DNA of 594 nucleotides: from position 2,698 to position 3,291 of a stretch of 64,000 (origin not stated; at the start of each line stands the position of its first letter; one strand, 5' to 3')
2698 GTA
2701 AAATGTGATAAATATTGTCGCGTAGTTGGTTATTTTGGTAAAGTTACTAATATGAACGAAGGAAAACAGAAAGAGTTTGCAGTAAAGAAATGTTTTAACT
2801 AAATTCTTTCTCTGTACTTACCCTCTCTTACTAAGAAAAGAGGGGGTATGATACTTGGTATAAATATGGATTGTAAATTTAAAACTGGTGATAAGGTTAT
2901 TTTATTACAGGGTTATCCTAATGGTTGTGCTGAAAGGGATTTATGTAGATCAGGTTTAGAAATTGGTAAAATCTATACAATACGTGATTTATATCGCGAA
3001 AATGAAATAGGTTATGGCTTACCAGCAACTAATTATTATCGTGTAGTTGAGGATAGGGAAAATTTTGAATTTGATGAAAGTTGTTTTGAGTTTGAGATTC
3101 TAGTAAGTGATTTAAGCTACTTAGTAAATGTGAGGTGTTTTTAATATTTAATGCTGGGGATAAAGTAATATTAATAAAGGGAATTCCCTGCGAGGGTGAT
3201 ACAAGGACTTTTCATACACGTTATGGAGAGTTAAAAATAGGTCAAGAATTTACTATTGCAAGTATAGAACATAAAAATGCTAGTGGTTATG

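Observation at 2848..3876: Tandem array of four paralogous small barrel proteins sharing a C-terminal (D)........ motif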

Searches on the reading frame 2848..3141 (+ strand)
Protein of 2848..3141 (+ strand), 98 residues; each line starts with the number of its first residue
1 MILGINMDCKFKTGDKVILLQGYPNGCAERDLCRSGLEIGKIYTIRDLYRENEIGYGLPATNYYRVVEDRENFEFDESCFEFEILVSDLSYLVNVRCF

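Call 4: search_protein_families(library=pfam, proteins=[window:2848-3141:+], max_evalue=1)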
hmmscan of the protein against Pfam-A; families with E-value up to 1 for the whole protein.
window:2848-3141:+ (98 aa): 0 families

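Call 6: search_protein_families(library=phrogs, proteins=[window:2848-3141:+], max_evalue=1)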
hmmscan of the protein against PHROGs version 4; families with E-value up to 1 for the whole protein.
window:2848-3141:+ (98 aa): 1 family
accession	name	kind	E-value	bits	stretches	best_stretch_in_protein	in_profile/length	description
phrog_14327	-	unknown function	0.11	13.4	0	27-51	13-37/63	-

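Call 13: find_homologous_proteins(query=A1, max_evalue=0.01)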
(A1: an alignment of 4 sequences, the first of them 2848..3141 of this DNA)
Query A1 (4 sequences) (98 aa, profile of the alignment): 4 proteins with E <= 0.01 among 203 candidates.
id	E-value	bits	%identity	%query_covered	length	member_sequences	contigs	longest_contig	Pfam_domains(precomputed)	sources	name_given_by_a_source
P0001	7.8e-33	131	100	100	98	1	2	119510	-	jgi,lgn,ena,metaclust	metaclust:\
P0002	3.4e-30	122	40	88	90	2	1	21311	-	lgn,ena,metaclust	metaclust:\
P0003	3.7e-27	113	70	10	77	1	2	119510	-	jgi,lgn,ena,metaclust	metaclust:\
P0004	5.9e-26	109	30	92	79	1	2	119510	-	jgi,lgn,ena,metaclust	metaclust:\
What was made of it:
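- Tried and rejected: Profile search of 5.8 billion proteins returned only the four proteins themselves (call 13).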

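Call 17: find_encoding_contigs(protein=P0002, flank=10000, max_places=10)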
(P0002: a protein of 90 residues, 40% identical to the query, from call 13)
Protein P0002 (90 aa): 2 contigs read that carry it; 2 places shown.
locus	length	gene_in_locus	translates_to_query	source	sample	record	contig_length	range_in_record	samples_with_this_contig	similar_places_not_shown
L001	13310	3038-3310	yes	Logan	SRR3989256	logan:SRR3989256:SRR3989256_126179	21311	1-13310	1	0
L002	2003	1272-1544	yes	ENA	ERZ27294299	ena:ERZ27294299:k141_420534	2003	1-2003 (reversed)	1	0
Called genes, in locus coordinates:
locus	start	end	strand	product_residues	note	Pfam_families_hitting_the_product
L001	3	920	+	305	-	?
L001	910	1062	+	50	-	-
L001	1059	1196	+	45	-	-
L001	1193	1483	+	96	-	-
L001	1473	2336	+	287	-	PF01145:Band_7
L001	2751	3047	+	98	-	-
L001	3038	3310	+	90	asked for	-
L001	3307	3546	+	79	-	-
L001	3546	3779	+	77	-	-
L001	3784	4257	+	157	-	PF13353:Fer4_12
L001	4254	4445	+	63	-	PF12728:HTH_17 (weak)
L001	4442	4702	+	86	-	-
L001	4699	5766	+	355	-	PF21189:PHA02142, PF09414:RNA_ligase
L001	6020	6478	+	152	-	-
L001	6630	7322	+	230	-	-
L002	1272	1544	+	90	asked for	-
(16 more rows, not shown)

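Call 20: find_related_loci(query=A1, collection=viral_contigs, flank=6000)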
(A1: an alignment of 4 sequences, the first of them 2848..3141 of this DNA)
Query A1 (98 aa) in viral_contigs; peptide patterns used: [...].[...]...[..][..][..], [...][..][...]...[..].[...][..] (x = any residue, [..] = any of these).
174 stretches matched a pattern, but none encodes a relative of the query by tblastn (E <= 1e-3).

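Call 21: predict_structure(alignment_id=A1)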
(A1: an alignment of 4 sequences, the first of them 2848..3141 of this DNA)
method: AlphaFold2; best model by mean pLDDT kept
length: 98 residues; sequences in the alignment: 4
mean_pLDDT: 50.4   pTM: 0.45
mean pLDDT of the five models: 50.4, 49.1, 48.5, 47.7, 46.6
residues with pLDDT >= 90: 0; 70-90: 13; 50-70: 35; < 50: 50
segments of 3 or more residues with pLDDT < 50: 1-9, 22-34, 52-60, 76-90
pLDDT, mean of each block of 10 residues (from residue 1): 37 70 42 54 67 44 58 46 34 52
secondary structure, 60 per line:
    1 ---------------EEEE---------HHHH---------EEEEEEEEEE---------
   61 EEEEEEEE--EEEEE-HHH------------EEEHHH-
elements in order: E16-19 H29-32 E42-51 E61-68 E71-75 E92-94
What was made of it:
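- On SH3-like small beta-barrel (fold class): This was modelled confidently for ORF4 only; the ORF1 model was poor (pLDDT 50; call 21).
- Tried and rejected: An AlphaFold model of ORF1 from the 4-sequence alignment was unusable (pLDDT 50; call 21).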

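Call 23: search_protein_representatives(alignment_id=A1)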
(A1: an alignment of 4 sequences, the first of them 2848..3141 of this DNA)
Query: 4 sequences, 85 profile positions. Proteins with E-value up to 0.001 (for the whole library): 32; up to 1e-10: 5; up to 1e-30: 1. The best 32 are listed.
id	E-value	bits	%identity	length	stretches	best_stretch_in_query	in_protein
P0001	2.5e-33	130.6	-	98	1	1-85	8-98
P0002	1.1e-30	122.2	-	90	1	2-83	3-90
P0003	1.2e-27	112.5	-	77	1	2-84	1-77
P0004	1.9e-26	108.6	-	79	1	1-85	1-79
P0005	1.2e-17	80.4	-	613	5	2-70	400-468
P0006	4.1e-08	49.8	-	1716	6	3-23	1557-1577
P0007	6.4e-08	49.2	-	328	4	4-46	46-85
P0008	4.4e-07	46.5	-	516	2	2-66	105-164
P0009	2.2e-06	44.3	-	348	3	3-46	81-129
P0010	4.9e-06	43.2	-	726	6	3-38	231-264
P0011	1.0e-05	42.2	-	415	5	2-54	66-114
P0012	2.6e-05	40.9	-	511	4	3-51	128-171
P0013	5.4e-05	39.8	-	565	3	2-64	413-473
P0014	5.5e-05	39.8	-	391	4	3-70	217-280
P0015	9.3e-05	39.1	-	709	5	3-52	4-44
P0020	2.6e-04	37.6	-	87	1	2-71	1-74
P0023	2.9e-04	37.5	-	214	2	2-73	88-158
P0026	5.1e-04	36.7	-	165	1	1-70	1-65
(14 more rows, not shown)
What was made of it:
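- The remote homologues are mostly multi-barrel proteins (call 23).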

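Call 24: search_protein_families(library=pfam, proteins=[P0005, P0007, P0008, P0009, P0011, P0012, P0014, P0020, P0023, P0026], max_evalue=0.01)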
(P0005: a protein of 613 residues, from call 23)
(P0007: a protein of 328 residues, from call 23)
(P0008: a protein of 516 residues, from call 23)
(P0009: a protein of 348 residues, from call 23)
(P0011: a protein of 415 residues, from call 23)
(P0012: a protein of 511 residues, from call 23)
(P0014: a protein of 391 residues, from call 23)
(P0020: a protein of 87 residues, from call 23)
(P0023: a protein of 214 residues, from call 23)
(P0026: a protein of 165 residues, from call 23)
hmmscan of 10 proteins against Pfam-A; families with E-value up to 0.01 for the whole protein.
P0005 (613 aa): 9 families
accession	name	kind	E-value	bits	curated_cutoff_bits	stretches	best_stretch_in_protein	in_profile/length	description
PF01832.25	Glucosaminidase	-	5.8e-29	101.7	30.2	1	36-175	2-123/123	Mannosyl-glycoprotein endo-beta-N-acetylglucosaminidase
PF02211.21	NHase_beta_C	-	2.3e-09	38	27.7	0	249-292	3-45/98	Nitrile hydratase beta subunit, C-terminal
PF22639.1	Gp18_dom_I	-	4.3e-06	27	27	0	254-302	11-58/93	Tail sheath protein Gp18-like domain I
PF01157.24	Ribosomal_L21e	-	7.5e-05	22.9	27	0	256-295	32-70/101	Ribosomal protein L21e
PF09627.16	PrgU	-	0.00071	20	25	0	280-313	13-46/106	PrgU-like protein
PF00924.24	MS_channel_2nd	-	0.00097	19.6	20.2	0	257-272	17-32/68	Mechanosensitive ion channel, beta-domain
PF23571.1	GH3_M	-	0.00099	19.6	23.6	0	473-485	51-63/75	GH3 family central domain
PF01357.27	Expansin_C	-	0.0013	19.3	24.6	0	279-303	15-38/78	Expansin C-terminal domain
PF09394.16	Inhibitor_I42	-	0.0037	18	27.2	0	285-336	3-53/91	Chagasin family peptidase inhibitor I42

P0007 (328 aa): 1 family
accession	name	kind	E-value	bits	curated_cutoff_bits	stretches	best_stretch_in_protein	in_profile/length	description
PF17964.7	Big_10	-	0.0008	20.1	22.9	0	190-215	34-59/164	Bacterial Ig domain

P0008 (516 aa): 3 families
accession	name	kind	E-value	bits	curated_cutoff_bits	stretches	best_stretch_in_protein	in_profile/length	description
PF02211.21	NHase_beta_C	-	9e-06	26.5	27.7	0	235-277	7-50/98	Nitrile hydratase beta subunit, C-terminal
PF11518.13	DUF3221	-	0.00078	20.2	26.4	0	86-121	30-65/82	Protein of unknown function (DUF3221)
PF00018.34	SH3_1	-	0.0036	17.3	22.9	0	95-118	4-27/48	SH3 domain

P0009 (348 aa): 4 families
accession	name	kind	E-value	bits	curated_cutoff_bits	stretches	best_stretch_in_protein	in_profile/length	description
PF00366.26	Ribosomal_S17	-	0.0003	21.3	25.9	0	72-98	34-60/68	Ribosomal protein S17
PF02211.21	NHase_beta_C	-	0.00032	21.5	27.7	0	76-107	7-35/98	Nitrile hydratase beta subunit, C-terminal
PF18346.7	SH3_15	-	0.0011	19.6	24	0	248-297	1-12/67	Mind bomb SH3 repeat domain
PF01157.24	Ribosomal_L21e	-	0.0045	17.3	27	0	125-162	4-41/101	Ribosomal protein L21e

P0011 (415 aa): 5 families
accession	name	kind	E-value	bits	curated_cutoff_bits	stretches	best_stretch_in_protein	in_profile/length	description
PF11518.13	DUF3221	-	0.00036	21.2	26.4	0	276-315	33-69/82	Protein of unknown function (DUF3221)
PF01157.24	Ribosomal_L21e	-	0.0012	19.1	27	0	66-96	32-64/101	Ribosomal protein L21e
PF24145.1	K1-lyase_N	-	0.0013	19.3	27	0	64-79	22-37/72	K1 capsule-specific polysaccharide lyase, N-terminal domain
PF02211.21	NHase_beta_C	-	0.003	18.4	27.7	0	236-253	5-22/98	Nitrile hydratase beta subunit, C-terminal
PF03144.31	GTP_EFTU_D2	-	0.0059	17.5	30.3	0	298-324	13-42/73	Elongation factor Tu domain 2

P0012 (511 aa): 2 families
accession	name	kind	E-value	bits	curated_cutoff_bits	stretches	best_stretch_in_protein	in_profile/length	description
PF18346.7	SH3_15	-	0.0008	20.1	24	0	387-422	1-30/67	Mind bomb SH3 repeat domain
PF02211.21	NHase_beta_C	-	0.0068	17.3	27.7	0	256-274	5-23/98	Nitrile hydratase beta subunit, C-terminal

P0014 (391 aa): 9 families
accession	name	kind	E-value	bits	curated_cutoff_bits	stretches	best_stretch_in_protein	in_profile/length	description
PF02211.21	NHase_beta_C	-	7.9e-08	33.1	27.7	0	214-231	8-25/98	Nitrile hydratase beta subunit, C-terminal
PF18346.7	SH3_15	-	1.4e-07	32.1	24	0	80-98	1-19/67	Mind bomb SH3 repeat domain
PF24353.1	DUF7513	-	0.00046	20.5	27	0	143-179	15-46/81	Domain of unknown function (DUF7513)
PF24145.1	K1-lyase_N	-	0.00052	20.5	27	0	144-181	22-59/72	K1 capsule-specific polysaccharide lyase, N-terminal domain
PF07653.23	SH3_2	-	0.00074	19.6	21.8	0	73-100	11-39/55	Variant SH3 domain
PF01957.25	NfeD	-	0.00095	19.8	29.1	0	131-162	19-51/57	NfeD-like C-terminal, partner-binding domain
PF11518.13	DUF3221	-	0.001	19.7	26.4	0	6-24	49-67/82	Protein of unknown function (DUF3221)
PF16325.11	Peptidase_U32_C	-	0.0015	19.1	28.2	0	134-169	12-48/83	Peptidase family U32 C-terminal domain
PF22639.1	Gp18_dom_I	-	0.0094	16.3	27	0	217-237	14-34/93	Tail sheath protein Gp18-like domain I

P0020 (87 aa): 0 families

P0023 (214 aa): 0 families

P0026 (165 aa): 0 families
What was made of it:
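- One remote repeat protein (P0014) has a sub-threshold NfeD hit (E 9.5e-4, 19.8 bits against a cut-off of 29.1; call 24).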

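Call 28: search_solved_structures(query=A1, max_evalue=10, show_alignments=3)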
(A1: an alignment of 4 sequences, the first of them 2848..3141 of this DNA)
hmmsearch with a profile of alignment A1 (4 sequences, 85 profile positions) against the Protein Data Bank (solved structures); distinct sequences matched with E-value up to 10: 7.
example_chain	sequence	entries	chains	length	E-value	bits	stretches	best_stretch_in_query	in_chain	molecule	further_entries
7sz8_A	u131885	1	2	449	0.34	14.8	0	31-65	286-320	Cadherin EGF LAG seven-pass G-type receptor 1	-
3iy7_A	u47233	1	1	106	0.38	14.6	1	5-62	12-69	fragment from neutralizing antibody F (light chain)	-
5i8e_B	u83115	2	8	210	0.49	14.3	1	5-54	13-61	VRC34.01 Fab light chain | Monoclonal antibody VRC34.01 fragment antigen binding light chain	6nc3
5i8c_B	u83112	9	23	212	0.5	14.2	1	5-54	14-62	VRC34.01 Fab light chain | VRC34.01 FAB variable light chain | VRC34.01-COMBO1 FAB variable light chain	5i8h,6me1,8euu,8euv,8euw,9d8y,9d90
8f7z_F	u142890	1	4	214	0.51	14.2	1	5-54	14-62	VRC34_m228 Light Chain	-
2dd4_A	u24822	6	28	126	0.7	13.8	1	2-37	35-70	Thiocyanate hydrolase alpha subunit | Thiocyanate hydrolase subunit alpha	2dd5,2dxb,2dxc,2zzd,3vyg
9kvd_B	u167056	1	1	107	1.3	12.9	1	5-50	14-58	The light chain of 4C11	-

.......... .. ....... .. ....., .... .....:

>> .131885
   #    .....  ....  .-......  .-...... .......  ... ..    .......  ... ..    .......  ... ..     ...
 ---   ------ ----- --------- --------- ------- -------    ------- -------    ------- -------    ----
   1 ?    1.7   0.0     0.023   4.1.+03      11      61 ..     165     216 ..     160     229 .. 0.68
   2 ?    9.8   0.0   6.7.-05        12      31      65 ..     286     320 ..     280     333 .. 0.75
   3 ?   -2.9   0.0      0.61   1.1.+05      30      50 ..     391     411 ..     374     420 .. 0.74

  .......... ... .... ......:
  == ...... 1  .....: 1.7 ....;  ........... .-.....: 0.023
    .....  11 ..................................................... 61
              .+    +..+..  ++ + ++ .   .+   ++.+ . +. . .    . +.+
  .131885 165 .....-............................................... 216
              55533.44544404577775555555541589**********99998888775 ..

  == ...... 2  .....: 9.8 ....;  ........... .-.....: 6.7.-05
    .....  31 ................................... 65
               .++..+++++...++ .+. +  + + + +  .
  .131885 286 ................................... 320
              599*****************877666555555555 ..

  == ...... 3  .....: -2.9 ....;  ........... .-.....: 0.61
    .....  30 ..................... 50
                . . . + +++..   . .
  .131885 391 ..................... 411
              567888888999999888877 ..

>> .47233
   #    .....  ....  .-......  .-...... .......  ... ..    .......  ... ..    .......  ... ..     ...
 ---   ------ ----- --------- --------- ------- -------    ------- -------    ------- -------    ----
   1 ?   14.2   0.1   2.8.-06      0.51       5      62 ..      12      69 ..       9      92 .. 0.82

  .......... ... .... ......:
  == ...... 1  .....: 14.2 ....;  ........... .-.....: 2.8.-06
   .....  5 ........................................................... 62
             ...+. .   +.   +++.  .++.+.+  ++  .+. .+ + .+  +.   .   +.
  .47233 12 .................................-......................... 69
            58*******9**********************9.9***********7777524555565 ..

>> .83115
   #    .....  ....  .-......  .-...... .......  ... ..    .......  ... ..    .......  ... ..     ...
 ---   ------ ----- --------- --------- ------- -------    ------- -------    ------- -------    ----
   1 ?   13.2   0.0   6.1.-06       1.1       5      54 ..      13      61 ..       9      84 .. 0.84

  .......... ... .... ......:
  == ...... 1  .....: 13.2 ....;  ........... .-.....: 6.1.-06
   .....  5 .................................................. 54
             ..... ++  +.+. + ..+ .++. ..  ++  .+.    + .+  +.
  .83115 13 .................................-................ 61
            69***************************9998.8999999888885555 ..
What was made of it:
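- Tried and rejected: PDB sequence-profile search: best E 0.34, which is noise (call 28).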

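Call 31: find_related_loci(query=A1, collection=metagenome_contigs, flank=8000)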
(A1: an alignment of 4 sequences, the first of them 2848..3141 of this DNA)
Query A1 (98 aa) in metagenome_contigs; peptide patterns used: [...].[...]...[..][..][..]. (x = any residue, [..] = any of these).
6 stretches matched a pattern, but none encodes a relative of the query by tblastn (E <= 1e-3).

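Call 32: find_related_loci(query=A1, collection=genome_contigs, flank=8000)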
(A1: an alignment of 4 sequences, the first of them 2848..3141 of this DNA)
Query A1 (98 aa) in genome_contigs; peptide patterns used: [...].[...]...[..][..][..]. (x = any residue, [..] = any of these).
5 stretches matched a pattern, but none encodes a relative of the query by tblastn (E <= 1e-3).
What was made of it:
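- On NfeD (PF01957): No orthologous locus exists for a co-occurrence test (calls 13, 20, 31, 32).
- Tried and rejected: Tail-pattern scans of IMG/VR, JGI metagenome contigs and GTDB genomes gave no confirmed relative (calls 20, 31, 32).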

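Call 42: search_protein_families(library=padloc, proteins=[window:2848-3141:+], max_evalue=1)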
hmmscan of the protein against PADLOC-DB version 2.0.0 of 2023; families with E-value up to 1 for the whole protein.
window:2848-3141:+ (98 aa): 0 families

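Call 48: search_dna_similar(query=window:2848-3141:+, collection=phages, mode=protein, max_evalue=10, max_rows=25)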
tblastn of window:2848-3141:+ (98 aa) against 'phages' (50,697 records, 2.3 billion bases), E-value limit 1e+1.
Records with a match: 18; places in all: 18; records where one place covers at least 80% of the query: 0.
Best place of each record, by identity: <60% 18.
By first word of the organism name: Gordonia 15; Klebsiella 2; Bacteriophage 1.
By host as written in the record: Gordonia terrae 3612 15; Klebsiella pneumoniae 2; - 1.
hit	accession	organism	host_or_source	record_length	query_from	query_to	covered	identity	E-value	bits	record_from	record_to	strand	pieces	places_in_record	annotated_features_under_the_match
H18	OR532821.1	Klebsiella phage RCIP0027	Klebsiella pneumoniae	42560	10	83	76%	31.3%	3e+0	32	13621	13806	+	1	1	hypothetical protein (x2)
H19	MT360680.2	Klebsiella virus 2019KP1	Klebsiella pneumoniae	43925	10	82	74%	29.7%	8e+0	30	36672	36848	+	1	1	hypothetical protein | non-contractile tail fiber protein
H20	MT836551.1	Bacteriophage sp.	human fecal samples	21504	10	75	67%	30.3%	4e-1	34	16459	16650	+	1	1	record has no annotation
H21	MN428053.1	Gordonia phage Denise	Gordonia terrae 3612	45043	2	46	46%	37.8%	2e+0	32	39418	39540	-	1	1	64: hypothetical protein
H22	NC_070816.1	Gordonia phage Denise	Gordonia terrae 3612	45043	2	46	46%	37.8%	2e+0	32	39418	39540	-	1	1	64: hypothetical protein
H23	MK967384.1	Gordonia phage Sidious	Gordonia terrae 3612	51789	2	28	28%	48.1%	1e-1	36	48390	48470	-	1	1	70: hypothetical protein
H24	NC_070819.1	Gordonia phage Sidious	Gordonia terrae 3612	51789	2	28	28%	48.1%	1e-1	36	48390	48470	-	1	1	70: hypothetical protein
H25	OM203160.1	Gordonia phage Pickett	Gordonia terrae 3612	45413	2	28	28%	44.4%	4e-1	35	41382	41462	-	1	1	64: hypothetical protein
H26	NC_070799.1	Gordonia phage Pickett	Gordonia terrae 3612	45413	2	28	28%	44.4%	4e-1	35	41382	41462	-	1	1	64: hypothetical protein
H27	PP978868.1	Gordonia phage EdnaMode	Gordonia terrae 3612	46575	2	28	28%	44.4%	4e-1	35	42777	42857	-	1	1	66: hypothetical protein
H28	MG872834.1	Gordonia phage Confidence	Gordonia terrae 3612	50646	2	28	28%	44.4%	4e-1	35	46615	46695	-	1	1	71: hypothetical protein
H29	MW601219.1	Gordonia phage BeeGee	Gordonia terrae 3612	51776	2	28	28%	44.4%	4e-1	35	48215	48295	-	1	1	75: hypothetical protein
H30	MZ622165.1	Gordonia phage LonelyBoi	Gordonia terrae 3612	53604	2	28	28%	44.4%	4e-1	35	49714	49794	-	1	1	70: hypothetical protein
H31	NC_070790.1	Gordonia phage Bosnia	Gordonia terrae 3612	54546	2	28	28%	44.4%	4e-1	35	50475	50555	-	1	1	72: hypothetical protein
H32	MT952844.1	Gordonia phage Bosnia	Gordonia terrae 3612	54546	2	28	28%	44.4%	4e-1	35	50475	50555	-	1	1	72: hypothetical protein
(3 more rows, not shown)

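Call 64: find_encoding_contigs(protein=P0007, flank=6000, max_places=3)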
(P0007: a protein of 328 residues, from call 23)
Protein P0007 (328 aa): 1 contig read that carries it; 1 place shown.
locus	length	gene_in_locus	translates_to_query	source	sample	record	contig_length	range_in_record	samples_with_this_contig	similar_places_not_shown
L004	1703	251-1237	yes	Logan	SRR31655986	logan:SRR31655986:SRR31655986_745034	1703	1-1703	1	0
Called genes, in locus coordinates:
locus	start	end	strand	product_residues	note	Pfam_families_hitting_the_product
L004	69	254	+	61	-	-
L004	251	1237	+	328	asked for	-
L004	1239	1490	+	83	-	-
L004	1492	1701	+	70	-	?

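Call 65: find_encoding_contigs(protein=P0020, flank=6000, max_places=3)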
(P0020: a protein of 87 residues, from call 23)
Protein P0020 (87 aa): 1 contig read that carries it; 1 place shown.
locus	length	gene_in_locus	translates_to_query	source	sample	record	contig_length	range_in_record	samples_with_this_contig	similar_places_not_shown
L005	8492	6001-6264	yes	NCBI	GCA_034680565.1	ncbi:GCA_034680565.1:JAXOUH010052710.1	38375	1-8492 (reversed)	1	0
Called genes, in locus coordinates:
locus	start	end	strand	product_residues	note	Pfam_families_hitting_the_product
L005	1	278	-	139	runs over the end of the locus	-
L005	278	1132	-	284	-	-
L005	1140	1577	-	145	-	-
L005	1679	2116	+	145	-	PF03013:Pyr_excise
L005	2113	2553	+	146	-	-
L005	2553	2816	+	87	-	-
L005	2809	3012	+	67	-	-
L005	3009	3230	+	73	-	-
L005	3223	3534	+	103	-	-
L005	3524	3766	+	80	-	-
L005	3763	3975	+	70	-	-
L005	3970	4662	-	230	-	-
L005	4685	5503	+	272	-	-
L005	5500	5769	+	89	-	-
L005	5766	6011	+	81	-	-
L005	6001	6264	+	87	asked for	-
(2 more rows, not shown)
